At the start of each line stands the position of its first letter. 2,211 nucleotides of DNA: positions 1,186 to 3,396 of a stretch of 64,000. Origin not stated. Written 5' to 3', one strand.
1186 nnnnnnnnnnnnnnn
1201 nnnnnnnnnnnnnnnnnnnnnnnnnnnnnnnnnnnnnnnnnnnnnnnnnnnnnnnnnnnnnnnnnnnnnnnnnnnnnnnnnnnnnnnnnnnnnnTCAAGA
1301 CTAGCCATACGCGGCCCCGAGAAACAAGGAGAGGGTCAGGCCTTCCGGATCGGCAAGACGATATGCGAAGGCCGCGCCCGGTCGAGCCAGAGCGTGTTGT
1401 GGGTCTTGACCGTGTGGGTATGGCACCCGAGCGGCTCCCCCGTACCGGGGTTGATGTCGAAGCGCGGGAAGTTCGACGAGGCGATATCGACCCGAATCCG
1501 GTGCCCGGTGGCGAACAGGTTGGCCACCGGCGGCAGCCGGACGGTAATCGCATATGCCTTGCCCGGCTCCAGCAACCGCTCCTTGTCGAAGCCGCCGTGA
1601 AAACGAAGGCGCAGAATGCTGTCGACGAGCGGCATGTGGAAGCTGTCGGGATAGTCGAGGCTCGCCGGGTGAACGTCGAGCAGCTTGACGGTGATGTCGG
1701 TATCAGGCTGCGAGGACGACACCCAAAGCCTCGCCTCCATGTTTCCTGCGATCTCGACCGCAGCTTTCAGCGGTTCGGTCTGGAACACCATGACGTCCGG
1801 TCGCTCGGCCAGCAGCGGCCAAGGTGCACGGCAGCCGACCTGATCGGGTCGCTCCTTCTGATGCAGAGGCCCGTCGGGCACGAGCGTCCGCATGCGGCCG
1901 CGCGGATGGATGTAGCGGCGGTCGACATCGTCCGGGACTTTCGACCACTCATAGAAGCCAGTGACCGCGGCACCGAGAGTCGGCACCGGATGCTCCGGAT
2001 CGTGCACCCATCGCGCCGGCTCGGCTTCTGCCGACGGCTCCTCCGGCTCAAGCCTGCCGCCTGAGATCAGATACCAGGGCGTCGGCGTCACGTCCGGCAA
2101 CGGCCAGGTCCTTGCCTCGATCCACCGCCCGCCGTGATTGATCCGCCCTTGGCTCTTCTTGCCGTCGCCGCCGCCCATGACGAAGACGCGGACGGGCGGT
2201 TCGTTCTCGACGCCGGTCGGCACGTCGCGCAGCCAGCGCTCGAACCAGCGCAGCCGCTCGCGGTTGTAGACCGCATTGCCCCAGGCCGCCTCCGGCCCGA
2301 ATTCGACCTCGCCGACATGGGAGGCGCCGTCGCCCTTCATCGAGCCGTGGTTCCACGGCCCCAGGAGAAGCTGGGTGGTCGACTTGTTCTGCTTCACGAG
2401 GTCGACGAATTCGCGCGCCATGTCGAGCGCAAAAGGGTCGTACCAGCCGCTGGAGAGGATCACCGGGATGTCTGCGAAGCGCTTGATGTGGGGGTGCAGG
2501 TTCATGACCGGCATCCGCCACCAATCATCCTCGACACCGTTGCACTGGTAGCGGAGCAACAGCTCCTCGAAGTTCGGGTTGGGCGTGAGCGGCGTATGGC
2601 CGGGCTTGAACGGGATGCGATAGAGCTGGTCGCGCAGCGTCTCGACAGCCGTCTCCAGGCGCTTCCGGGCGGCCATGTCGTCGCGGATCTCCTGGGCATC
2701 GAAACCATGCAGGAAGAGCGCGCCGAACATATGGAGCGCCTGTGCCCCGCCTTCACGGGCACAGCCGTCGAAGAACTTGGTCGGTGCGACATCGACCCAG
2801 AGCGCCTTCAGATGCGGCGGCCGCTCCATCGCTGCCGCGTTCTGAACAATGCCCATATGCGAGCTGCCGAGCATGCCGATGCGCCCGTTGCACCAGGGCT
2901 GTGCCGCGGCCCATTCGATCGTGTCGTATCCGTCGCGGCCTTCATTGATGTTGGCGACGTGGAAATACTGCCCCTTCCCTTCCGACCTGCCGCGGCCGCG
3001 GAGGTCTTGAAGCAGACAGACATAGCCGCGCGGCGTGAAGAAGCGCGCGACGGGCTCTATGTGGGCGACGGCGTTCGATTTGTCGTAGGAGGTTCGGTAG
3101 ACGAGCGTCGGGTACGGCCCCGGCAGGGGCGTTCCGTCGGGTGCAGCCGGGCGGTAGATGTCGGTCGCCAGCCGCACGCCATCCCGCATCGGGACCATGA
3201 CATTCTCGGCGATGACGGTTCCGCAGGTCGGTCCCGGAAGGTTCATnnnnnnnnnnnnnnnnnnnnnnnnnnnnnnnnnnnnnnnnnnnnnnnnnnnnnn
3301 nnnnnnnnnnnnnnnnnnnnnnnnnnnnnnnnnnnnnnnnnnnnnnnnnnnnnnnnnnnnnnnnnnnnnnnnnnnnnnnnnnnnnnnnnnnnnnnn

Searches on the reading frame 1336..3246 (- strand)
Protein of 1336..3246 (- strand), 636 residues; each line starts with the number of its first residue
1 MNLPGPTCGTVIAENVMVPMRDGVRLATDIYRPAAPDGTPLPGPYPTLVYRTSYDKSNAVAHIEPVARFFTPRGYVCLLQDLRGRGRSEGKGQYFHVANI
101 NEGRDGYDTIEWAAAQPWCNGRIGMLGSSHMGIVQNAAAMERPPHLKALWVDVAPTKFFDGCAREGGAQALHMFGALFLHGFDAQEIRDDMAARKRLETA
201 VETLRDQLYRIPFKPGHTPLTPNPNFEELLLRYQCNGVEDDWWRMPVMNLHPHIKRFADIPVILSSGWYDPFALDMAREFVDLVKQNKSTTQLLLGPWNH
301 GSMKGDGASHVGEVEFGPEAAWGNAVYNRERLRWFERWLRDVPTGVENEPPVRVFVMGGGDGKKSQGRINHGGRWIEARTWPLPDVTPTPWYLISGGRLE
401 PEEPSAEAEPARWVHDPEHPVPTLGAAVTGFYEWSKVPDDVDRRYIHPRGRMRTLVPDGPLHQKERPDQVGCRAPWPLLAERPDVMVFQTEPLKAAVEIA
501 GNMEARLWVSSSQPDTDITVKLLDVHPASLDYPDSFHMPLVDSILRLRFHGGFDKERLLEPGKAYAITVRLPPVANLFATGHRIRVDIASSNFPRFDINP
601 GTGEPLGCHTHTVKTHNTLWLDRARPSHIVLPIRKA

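Call 40: search_protein_families(library=ncbifam, proteins=[window:1336-3246:-], max_evalue=1e-10)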
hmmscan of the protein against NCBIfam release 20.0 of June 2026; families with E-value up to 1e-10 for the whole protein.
window:1336-3246:- (636 aa): 2 families
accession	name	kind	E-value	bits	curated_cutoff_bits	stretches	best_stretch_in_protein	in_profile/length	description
TIGR00976.1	CocE_NonD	subfamily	2.4e-110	370.1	66.3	2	18-426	1-387/550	CocE/NonD family hydrolase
NF003780.0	PRK05371.1-1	subfamily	6.2e-18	64.5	642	0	484-602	454-565/594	Xaa-Pro dipeptidyl-peptidase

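Call 50: find_encoding_contigs(protein=window:1336-3246:-, flank=10000, max_places=2)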
Protein window:1336-3246:- (636 aa): 6 contigs read that carry it; 2 places shown.
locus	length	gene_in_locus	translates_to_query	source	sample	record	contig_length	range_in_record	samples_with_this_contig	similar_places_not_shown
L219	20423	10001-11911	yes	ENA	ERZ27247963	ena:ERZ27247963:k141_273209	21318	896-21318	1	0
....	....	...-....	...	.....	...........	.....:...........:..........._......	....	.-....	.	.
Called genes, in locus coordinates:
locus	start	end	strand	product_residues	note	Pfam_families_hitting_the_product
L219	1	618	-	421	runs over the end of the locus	PF05977:MFS_3, PF07690:MFS_1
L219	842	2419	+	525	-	PF00496:SBP_bac_5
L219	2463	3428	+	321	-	PF19300:BPD_transp_1_N, PF00528:BPD_transp_1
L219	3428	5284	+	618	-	PF00528:BPD_transp_1, PF00005:ABC_tran, PF13304:AAA_21 (faint), PF08352:oligo_HPY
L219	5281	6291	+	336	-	PF00005:ABC_tran, PF08352:oligo_HPY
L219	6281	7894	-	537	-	PF05960:DUF885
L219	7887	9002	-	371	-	PF01408:GFO_IDH_MocA, PF02894:GFO_IDH_MocA_C, PF22725:GFO_IDH_MocA_C3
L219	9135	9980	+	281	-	PF00795:CN_hydrolase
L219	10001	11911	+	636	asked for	PF02129:Peptidase_S15, PF08530:PepX_C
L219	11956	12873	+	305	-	PF19300:BPD_transp_1_N, PF00528:BPD_transp_1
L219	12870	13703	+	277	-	PF12911:OppC_N (weak), PF00528:BPD_transp_1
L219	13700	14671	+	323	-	PF00005:ABC_tran, PF13304:AAA_21 (weak), PF08352:oligo_HPY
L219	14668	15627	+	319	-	PF00005:ABC_tran, PF13304:AAA_21 (faint), PF08352:oligo_HPY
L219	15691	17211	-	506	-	PF00496:SBP_bac_5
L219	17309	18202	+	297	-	PF02668:TauD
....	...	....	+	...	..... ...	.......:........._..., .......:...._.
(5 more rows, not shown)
